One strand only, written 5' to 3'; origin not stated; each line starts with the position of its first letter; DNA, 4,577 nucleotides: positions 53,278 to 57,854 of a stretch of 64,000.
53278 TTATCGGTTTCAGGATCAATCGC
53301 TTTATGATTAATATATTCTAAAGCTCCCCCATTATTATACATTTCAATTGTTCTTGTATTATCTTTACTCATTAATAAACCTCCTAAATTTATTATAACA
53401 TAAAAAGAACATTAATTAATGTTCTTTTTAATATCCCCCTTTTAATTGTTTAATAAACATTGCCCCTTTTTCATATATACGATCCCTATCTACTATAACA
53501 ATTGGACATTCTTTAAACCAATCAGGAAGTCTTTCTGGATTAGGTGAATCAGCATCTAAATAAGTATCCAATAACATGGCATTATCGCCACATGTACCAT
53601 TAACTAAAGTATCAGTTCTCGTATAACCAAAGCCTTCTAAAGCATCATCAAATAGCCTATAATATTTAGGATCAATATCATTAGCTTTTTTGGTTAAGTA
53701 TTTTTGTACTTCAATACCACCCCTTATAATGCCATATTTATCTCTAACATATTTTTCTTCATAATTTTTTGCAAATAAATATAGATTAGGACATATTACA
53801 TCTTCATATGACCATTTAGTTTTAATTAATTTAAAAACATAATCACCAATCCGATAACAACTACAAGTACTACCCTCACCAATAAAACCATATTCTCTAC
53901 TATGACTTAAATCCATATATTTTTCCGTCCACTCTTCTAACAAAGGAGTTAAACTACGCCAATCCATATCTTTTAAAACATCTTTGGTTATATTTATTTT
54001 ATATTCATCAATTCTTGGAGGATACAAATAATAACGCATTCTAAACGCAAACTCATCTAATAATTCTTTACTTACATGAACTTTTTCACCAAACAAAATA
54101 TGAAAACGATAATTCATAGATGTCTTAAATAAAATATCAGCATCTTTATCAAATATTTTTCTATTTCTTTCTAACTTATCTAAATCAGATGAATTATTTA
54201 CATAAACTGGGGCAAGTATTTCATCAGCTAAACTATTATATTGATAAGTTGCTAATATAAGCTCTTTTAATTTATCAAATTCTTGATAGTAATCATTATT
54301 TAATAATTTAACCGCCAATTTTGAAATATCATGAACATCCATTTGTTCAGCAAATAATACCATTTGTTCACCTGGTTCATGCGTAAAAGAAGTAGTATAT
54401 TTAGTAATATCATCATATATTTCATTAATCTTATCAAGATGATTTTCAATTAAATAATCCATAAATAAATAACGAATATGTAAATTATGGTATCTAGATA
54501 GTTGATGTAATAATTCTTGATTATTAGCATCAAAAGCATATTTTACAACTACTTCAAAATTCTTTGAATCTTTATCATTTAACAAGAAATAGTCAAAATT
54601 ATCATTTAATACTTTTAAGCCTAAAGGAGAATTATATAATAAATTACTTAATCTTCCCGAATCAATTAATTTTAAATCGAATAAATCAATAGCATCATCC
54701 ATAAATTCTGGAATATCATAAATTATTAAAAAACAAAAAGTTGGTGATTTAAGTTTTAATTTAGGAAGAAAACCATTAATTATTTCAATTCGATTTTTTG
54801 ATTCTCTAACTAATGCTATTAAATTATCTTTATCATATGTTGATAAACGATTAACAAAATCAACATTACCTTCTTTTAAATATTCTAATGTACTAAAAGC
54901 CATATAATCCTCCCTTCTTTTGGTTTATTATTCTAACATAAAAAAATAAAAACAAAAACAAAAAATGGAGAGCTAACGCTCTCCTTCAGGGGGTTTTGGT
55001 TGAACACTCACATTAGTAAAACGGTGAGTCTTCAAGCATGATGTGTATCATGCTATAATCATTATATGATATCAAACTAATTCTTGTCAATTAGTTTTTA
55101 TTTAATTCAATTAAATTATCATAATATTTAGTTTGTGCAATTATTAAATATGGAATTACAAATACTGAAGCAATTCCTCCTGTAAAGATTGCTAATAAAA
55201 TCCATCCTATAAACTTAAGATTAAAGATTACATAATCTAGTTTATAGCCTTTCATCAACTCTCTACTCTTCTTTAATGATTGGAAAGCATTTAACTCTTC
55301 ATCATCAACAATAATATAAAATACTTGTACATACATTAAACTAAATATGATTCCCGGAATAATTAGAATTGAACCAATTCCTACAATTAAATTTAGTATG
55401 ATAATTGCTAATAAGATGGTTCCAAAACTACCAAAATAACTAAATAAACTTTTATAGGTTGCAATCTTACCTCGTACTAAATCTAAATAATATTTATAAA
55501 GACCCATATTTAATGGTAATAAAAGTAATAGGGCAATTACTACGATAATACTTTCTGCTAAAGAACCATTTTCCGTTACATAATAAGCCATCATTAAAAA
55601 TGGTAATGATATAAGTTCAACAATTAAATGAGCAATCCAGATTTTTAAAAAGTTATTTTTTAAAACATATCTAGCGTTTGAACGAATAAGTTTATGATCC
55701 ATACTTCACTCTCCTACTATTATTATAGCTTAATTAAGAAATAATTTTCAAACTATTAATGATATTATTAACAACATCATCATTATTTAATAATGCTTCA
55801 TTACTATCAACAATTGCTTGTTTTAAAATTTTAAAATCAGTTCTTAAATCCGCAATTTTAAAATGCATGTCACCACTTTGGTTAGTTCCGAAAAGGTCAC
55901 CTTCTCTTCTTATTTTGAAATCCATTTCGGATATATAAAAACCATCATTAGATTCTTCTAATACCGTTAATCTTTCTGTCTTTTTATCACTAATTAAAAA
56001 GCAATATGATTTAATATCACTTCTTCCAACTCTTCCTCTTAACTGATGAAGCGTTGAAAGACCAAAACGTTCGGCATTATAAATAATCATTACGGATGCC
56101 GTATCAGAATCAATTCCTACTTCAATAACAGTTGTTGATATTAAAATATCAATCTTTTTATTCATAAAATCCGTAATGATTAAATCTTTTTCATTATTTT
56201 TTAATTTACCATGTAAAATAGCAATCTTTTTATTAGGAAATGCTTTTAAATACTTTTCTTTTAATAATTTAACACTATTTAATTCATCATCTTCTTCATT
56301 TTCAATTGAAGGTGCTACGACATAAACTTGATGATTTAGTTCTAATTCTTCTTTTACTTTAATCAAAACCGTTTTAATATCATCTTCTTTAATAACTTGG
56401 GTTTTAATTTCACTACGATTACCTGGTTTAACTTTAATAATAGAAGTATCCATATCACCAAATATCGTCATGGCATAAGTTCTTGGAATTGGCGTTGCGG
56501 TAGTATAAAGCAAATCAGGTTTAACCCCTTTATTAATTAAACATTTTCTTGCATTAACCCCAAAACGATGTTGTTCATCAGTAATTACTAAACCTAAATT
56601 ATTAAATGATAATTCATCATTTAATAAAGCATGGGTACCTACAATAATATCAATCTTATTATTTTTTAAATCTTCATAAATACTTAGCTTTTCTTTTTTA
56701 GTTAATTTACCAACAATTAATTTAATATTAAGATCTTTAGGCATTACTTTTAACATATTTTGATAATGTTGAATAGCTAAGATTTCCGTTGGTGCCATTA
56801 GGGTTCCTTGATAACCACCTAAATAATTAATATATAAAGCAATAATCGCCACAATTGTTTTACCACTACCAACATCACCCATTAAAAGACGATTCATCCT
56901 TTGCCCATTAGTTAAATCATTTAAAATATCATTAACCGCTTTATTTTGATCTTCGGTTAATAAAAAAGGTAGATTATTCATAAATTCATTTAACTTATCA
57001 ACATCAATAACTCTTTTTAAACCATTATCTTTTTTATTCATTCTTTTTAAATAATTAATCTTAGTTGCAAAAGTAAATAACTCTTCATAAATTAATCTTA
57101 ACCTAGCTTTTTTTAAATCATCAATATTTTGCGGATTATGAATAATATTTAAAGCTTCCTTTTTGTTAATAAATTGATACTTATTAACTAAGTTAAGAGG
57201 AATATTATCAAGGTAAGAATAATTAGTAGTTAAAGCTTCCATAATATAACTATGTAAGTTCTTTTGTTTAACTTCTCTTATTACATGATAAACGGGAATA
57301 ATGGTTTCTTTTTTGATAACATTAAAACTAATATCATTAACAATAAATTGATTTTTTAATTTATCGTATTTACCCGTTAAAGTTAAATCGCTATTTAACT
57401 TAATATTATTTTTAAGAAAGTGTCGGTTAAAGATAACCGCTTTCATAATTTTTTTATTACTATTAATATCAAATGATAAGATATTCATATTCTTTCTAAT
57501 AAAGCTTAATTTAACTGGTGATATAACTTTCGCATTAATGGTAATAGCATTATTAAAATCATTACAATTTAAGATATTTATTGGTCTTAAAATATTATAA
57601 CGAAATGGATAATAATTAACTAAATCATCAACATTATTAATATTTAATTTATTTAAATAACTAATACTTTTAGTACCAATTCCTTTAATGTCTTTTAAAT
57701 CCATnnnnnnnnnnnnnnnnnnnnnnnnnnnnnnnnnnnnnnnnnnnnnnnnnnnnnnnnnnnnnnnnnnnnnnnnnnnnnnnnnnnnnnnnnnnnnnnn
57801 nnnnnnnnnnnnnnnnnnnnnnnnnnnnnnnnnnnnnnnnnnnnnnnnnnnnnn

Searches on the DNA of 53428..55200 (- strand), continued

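Call 95: search_dna_similar(query=window:54958-55090:-, collection=plasmids, mode=distant, max_evalue=0.1, max_rows=10)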
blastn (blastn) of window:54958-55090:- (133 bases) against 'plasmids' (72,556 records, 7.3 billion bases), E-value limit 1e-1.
No match.

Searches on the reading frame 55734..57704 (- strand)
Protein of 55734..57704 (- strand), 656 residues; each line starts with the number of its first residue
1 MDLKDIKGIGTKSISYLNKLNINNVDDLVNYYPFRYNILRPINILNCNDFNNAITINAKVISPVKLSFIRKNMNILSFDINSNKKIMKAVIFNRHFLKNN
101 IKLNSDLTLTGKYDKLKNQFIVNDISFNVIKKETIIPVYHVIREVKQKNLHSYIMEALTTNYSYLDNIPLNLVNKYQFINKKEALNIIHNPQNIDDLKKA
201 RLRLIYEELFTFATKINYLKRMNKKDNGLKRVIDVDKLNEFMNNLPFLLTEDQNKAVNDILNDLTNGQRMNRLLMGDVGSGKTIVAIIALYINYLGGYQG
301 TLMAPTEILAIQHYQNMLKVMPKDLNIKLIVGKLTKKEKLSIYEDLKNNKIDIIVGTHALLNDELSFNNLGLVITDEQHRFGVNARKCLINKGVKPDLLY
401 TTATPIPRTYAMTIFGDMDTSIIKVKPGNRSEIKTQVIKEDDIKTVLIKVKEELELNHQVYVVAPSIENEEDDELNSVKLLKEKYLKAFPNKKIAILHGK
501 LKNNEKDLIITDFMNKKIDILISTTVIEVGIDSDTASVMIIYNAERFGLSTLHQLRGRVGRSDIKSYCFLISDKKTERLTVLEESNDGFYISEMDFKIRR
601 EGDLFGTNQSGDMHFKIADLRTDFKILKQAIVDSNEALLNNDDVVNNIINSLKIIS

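Call 8: search_protein_families(library=pfam, proteins=[window:55734-57704:-], max_evalue=0.01)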
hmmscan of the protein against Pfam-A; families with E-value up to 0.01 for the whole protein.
window:55734-57704:- (656 aa): 7 families
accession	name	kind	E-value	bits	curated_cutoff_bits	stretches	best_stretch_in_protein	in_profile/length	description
PF00271.37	Helicase_C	-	1.3e-24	87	23.5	1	452-562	8-109/110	Helicase conserved C-terminal domain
PF00270.35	DEAD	-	1.6e-22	80.5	26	1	250-409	1-163/167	DEAD/DEAH box helicase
PF04851.21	ResIII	-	3.2e-13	50.4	22.5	1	249-405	4-162/164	Type III restriction enzyme, res subunit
PF17191.10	RecG_wedge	-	5.8e-10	39.4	23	1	2-159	1-160/162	RecG wedge domain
PF19833.4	RecG_dom3_C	-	2.4e-09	37.6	26.8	1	586-646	2-62/87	ATP-dependent DNA helicase RecG, domain 3, C-terminal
PF22590.2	Cas3-like_C_2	-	0.00011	22.9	27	1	483-562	24-104/106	CRISPR-associated nuclease/helicase Cas3, C-terminal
PF07517.20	SecA_DEAD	-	0.0014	18.4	24.6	0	279-344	100-166/290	SecA DEAD-like domain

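Call 51: find_homologous_proteins(query=window:55734-57704:-)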
Query window:55734-57704:- (656 aa): 8000 proteins with E <= 0.001 among 8000 candidates; the best 120 are listed.
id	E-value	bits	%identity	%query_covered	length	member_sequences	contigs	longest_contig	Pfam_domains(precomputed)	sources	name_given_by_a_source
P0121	0.0e+0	1411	100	100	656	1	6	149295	PF00270.36,PF17191.11,PF00271.38,PF19833.5,PF04851.22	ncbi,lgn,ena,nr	ncbi:MAG: ATP-dependent DNA helicase RecG [Bacilli bacterium]|nr:ATP-dependent DNA helicase RecG [Ba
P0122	0.0e+0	1382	98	100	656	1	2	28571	PF00270.36,PF17191.11,PF00271.38,PF19833.5,PF04851.22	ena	-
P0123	6.4e-284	961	68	100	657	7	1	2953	PF00270.36,PF17191.11,PF00271.38,PF19833.5,PF04851.22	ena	-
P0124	2.2e-279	946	68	100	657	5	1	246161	PF00270.36,PF17191.11,PF00271.38,PF19833.5,PF04851.22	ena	-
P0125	1.3e-266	904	65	100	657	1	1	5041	PF00270.36,PF17191.11,PF00271.38,PF19833.5,PF04851.22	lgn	-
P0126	1.8e-245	834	60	100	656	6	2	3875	PF00270.36,PF17191.11,PF00271.38,PF19833.5,PF04851.22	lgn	-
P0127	3.8e-242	823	68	88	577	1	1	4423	PF00270.36,PF00271.38,PF19833.5,PF04851.22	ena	-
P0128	3.6e-234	797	58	99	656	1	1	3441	PF00270.36,PF17191.11,PF00271.38,PF19833.5,PF04851.22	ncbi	-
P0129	3.3e-224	764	56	100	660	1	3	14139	PF00270.36,PF17191.11,PF00271.38,PF22590.3,PF19833.5,PF04851.22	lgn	-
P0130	5.3e-224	763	57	97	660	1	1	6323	PF00270.36,PF17191.11,PF00271.38,PF22590.3,PF19833.5,PF04851.22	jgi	jgi:ATP-dependent DNA helicase RecG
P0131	6.2e-223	760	56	100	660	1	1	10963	PF00270.36,PF17191.11,PF00271.38,PF22590.3,PF19833.5,PF04851.22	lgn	-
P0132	6.0e-222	757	56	98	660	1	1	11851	PF07517.21,PF00270.36,PF17191.11,PF00271.38,PF22590.3,PF19833.5,PF04851.22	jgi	-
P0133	1.4e-221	756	58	98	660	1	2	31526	PF00270.36,PF17191.11,PF00271.38,PF22590.3,PF19833.5,PF04851.22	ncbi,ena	-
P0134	5.7e-221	753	56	98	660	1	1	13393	PF07517.21,PF00270.36,PF17191.11,PF00271.38,PF22590.3,PF19833.5,PF04851.22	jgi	-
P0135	2.5e-220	751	57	98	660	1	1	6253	PF07517.21,PF00270.36,PF17191.11,PF00271.38,PF22590.3,PF19833.5,PF04851.22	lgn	-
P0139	1.1e-219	749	57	97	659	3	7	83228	PF07517.21,PF00270.36,PF17191.11,PF00271.38,PF22590.3,PF19833.5,PF04851.22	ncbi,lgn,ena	-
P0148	4.2e-218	744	56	98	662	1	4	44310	PF00270.36,PF17191.11,PF00271.38,PF22590.3,PF19833.5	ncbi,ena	-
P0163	9.2e-216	736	55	97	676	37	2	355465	PF07517.21,PF00270.36,PF17191.11,PF00271.38,PF22590.3,PF19833.5,PF04851.22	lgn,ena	-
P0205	1.8e-213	729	54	98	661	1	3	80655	PF00270.36,PF17191.11,PF00271.38,PF19833.5,PF04851.22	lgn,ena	-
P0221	4.8e-212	724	56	98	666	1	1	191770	PF00270.36,PF17191.11,PF00271.38,PF22590.3,PF19833.5,PF04851.22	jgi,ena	-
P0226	9.4e-212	723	57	97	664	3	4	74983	PF00270.36,PF00271.38,PF22590.3,PF19833.5,PF04851.22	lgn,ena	-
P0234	2.0e-211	722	56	100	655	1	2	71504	PF00270.36,PF17191.11,PF00271.38,PF22590.3,PF19833.5,PF04851.22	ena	-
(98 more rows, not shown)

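Call 52: find_encoding_contigs(protein=P0121, flank=3000, max_places=2)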
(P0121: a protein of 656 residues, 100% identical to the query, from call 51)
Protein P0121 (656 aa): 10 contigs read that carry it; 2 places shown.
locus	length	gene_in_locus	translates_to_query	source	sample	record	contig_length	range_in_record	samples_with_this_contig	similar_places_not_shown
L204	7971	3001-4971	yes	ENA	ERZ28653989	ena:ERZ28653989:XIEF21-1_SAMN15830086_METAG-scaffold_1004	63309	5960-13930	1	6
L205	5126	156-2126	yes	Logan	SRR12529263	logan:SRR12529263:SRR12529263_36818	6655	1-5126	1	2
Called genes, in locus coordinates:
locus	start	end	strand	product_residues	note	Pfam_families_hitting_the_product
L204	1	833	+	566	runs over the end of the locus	PF13425:O-antigen_lig, PF04932:Wzy_C (weak), PF08660:Alg14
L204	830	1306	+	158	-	PF04101:Glyco_tran_28_C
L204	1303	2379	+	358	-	PF13439:Glyco_transf_4 (weak), PF00534:Glycos_transf_1, PF13692:Glyco_trans_1_4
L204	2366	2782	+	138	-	PF04138:GtrA_DPMS_TM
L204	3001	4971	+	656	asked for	PF17191:RecG_wedge, PF00270:DEAD, PF04851:ResIII, PF00271:Helicase_C, PF19833:RecG_dom3_C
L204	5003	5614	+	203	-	PF06161:DUF975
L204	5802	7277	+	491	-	-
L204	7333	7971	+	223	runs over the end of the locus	PF13489:Methyltransf_23 (weak), PF08242:Methyltransf_12, PF13649:Methyltransf_25 (weak)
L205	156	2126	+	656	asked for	PF17191:RecG_wedge, PF00270:DEAD, PF04851:ResIII, PF00271:Helicase_C, PF19833:RecG_dom3_C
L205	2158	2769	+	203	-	PF06161:DUF975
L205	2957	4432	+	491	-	-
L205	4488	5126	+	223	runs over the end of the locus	PF13489:Methyltransf_23 (weak), PF08242:Methyltransf_12, PF13649:Methyltransf_25 (weak)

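Call 53: find_encoding_contigs(protein=P0124, flank=3000, max_places=1)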
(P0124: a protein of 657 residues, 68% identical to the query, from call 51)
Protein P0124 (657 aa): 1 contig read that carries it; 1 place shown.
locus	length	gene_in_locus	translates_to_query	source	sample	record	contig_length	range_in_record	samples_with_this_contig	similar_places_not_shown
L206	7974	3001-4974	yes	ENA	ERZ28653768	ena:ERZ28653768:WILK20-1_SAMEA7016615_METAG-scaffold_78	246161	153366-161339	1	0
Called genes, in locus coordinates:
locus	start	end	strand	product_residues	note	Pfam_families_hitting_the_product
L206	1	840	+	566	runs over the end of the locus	PF13425:O-antigen_lig, PF04932:Wzy_C (weak), PF08660:Alg14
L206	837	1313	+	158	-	PF04101:Glyco_tran_28_C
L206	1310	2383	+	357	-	PF13439:Glyco_transf_4 (weak), PF00534:Glycos_transf_1, PF13692:Glyco_trans_1_4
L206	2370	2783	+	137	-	PF04138:GtrA_DPMS_TM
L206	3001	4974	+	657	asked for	PF17191:RecG_wedge, PF00270:DEAD, PF04851:ResIII, PF00271:Helicase_C, PF19833:RecG_dom3_C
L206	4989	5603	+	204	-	PF06161:DUF975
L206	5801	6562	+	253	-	-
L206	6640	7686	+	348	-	-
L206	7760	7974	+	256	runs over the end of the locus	-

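Call 54: find_encoding_contigs(protein=P0133, flank=3000, max_places=1)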
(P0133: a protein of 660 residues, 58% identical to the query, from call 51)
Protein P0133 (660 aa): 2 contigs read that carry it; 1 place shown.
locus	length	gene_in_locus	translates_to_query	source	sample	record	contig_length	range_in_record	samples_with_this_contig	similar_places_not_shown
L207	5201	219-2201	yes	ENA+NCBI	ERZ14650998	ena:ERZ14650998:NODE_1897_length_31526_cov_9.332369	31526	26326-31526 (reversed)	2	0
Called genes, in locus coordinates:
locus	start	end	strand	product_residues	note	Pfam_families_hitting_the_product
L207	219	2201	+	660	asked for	PF17191:RecG_wedge, PF04851:ResIII, PF00270:DEAD, PF22590:Cas3-like_C_2 (faint), PF00271:Helicase_C, PF19833:RecG_dom3_C (weak)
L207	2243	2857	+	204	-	PF06161:DUF975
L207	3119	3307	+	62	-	-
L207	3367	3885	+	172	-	PF04892:VanZ-LLP1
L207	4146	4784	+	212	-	PF06445:GyrI-like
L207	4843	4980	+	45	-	-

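Call 55: find_encoding_contigs(protein=P0139, flank=3000, max_places=1)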
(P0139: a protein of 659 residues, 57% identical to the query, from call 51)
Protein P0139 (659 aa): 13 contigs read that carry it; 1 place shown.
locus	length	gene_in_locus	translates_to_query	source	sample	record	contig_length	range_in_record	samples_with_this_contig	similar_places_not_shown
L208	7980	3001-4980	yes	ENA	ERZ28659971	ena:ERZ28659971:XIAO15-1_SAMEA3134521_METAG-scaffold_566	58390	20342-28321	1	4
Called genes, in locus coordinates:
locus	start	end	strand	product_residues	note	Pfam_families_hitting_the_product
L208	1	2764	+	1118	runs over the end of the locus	PF01855:POR_N, PF17147:PFOR_II, PF01558:POR, PF13183:Fer4_8 (weak), PF13237:Fer4_10 (weak), PF14697:Fer4_21 (weak), PF12838:Fer4_7, PF02775:TPP_enzyme_C, +4 more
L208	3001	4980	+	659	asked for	PF17191:RecG_wedge, PF04851:ResIII, PF00270:DEAD, PF07517:SecA_DEAD (faint), PF00271:Helicase_C, PF22590:Cas3-like_C_2 (weak), PF19833:RecG_dom3_C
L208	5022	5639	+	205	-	PF06161:DUF975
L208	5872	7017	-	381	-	PF14659:Phage_int_SAM_3, PF00589:Phage_integrase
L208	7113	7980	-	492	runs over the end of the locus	PF01076:Mob_Pre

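Call 56: find_encoding_contigs(protein=P0148, flank=3000, max_places=1)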
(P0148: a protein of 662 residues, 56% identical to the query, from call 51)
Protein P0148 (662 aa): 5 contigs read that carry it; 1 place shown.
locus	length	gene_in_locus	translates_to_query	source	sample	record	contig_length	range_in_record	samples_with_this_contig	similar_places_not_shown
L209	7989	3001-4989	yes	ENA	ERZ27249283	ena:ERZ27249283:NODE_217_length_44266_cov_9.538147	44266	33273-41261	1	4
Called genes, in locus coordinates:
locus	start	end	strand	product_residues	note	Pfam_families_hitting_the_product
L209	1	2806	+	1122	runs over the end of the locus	PF01855:POR_N, PF17147:PFOR_II, PF01558:POR, PF00037:Fer4 (weak), PF12837:Fer4_6 (weak), PF12838:Fer4_7, PF13183:Fer4_8 (weak), PF02775:TPP_enzyme_C, +5 more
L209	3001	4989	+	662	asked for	PF17191:RecG_wedge, PF00270:DEAD, PF00271:Helicase_C, PF22590:Cas3-like_C_2 (weak), PF19833:RecG_dom3_C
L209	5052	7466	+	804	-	PF01055:Glyco_hydro_31_2nd, PF21365:Glyco_hydro_31_3rd, PF17137:DUF5110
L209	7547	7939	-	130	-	PF27746:Small_heat_shock_put (weak), PF00011:HSP20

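Call 57: find_encoding_contigs(protein=P0163, flank=3000, max_places=1)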
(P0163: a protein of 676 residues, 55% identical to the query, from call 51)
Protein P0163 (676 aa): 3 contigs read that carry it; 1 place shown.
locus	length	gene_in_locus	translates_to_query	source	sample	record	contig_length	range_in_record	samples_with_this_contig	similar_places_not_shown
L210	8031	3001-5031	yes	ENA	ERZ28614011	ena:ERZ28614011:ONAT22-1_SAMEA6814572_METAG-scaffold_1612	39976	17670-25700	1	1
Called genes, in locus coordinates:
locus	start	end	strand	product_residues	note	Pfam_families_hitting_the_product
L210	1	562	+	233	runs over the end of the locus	PF00376:MerR, PF13411:MerR_1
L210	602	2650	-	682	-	-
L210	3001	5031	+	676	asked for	PF17191:RecG_wedge, PF00270:DEAD, PF04851:ResIII, PF07517:SecA_DEAD (faint), PF00271:Helicase_C, PF22590:Cas3-like_C_2 (weak), PF19833:RecG_dom3_C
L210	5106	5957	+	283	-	-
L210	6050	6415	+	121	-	-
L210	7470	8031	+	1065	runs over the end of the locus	-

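Call 58: find_encoding_contigs(protein=P0205, flank=3000, max_places=1)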
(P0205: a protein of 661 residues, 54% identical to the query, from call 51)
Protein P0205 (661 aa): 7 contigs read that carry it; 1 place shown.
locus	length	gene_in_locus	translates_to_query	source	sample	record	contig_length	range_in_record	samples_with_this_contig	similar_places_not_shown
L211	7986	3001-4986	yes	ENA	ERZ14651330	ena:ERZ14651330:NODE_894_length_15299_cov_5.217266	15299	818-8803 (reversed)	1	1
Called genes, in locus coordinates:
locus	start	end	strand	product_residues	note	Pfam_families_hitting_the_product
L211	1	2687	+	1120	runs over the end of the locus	PF01855:POR_N, PF17147:PFOR_II, PF01558:POR, PF10371:EKR (weak), PF00037:Fer4 (faint), PF12838:Fer4_7, PF13187:Fer4_9, PF02775:TPP_enzyme_C, +4 more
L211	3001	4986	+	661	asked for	PF17191:RecG_wedge, PF04851:ResIII, PF00270:DEAD, PF00271:Helicase_C, PF19833:RecG_dom3_C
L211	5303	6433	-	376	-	PF14659:Phage_int_SAM_3, PF00589:Phage_integrase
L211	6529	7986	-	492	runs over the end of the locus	PF01076:Mob_Pre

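Call 59: find_encoding_contigs(protein=P0221, flank=3000, max_places=1)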
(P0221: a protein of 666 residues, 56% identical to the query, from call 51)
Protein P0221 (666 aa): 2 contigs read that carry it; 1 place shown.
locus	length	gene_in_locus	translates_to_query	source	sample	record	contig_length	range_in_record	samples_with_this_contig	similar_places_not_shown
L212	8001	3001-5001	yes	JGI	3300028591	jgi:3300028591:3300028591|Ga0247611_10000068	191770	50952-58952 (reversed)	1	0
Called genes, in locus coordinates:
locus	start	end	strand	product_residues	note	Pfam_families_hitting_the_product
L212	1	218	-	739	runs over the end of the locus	-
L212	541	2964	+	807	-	PF09586:YfhO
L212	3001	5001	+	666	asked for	PF17191:RecG_wedge (weak), PF00270:DEAD, PF04851:ResIII, PF00271:Helicase_C, PF22590:Cas3-like_C_2 (weak), PF19833:RecG_dom3_C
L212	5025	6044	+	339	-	-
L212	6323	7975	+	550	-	PF00749:tRNA-synt_1c, PF19269:Anticodon_2 (faint)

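Call 60: find_encoding_contigs(protein=P0226, flank=3000, max_places=1)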
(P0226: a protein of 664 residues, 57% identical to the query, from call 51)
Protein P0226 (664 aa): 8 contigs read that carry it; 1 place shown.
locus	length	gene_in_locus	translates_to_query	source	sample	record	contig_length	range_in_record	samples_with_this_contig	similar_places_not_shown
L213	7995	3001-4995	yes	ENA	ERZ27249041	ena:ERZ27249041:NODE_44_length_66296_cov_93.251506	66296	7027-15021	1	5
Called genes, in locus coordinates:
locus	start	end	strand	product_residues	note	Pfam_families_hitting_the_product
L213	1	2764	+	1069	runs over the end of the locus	PF01855:POR_N, PF17147:PFOR_II, PF01558:POR, PF10371:EKR (weak), PF13237:Fer4_10 (weak), PF14697:Fer4_21 (weak), PF12838:Fer4_7, PF02775:TPP_enzyme_C, +5 more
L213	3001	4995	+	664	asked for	PF00270:DEAD, PF04851:ResIII, PF00271:Helicase_C, PF22590:Cas3-like_C_2 (faint), PF19833:RecG_dom3_C (weak)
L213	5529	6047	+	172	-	-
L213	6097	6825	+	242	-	PF00069:Pkinase (faint)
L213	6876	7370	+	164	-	-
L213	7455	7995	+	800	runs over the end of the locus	PF01055:Glyco_hydro_31_2nd, PF21365:Glyco_hydro_31_3rd, PF17137:DUF5110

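Call 61: find_encoding_contigs(protein=P0234, flank=3000, max_places=1)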
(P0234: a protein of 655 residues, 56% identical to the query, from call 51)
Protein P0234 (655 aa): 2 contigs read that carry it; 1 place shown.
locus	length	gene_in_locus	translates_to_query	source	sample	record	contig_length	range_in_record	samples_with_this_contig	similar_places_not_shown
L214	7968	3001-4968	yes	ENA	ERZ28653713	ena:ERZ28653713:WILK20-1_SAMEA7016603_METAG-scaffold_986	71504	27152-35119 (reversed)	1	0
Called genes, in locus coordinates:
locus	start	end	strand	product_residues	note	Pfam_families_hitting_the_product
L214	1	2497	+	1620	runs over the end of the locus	PF09479:Flg_new (faint)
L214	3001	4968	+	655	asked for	PF17191:RecG_wedge, PF04851:ResIII, PF00270:DEAD, PF00271:Helicase_C, PF22590:Cas3-like_C_2 (weak), PF19833:RecG_dom3_C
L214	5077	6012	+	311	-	PF07751:Abi_2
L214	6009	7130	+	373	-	PF00089:Trypsin, PF13365:Trypsin_2, PF00595:PDZ (weak), PF13180:PDZ_2, PF17820:PDZ_6 (weak)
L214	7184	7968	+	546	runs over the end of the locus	-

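Call 77: search_protein_families(library=padloc, proteins=[L206:5801-6562:+, L206:6640-7686:+], max_evalue=0.001)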
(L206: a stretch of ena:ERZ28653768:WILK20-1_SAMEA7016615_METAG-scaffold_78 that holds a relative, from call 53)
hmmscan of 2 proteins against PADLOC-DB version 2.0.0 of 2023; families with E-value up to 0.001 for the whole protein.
L206:5801-6562:+ (253 aa): 0 families

L206:6640-7686:+ (348 aa): 0 families
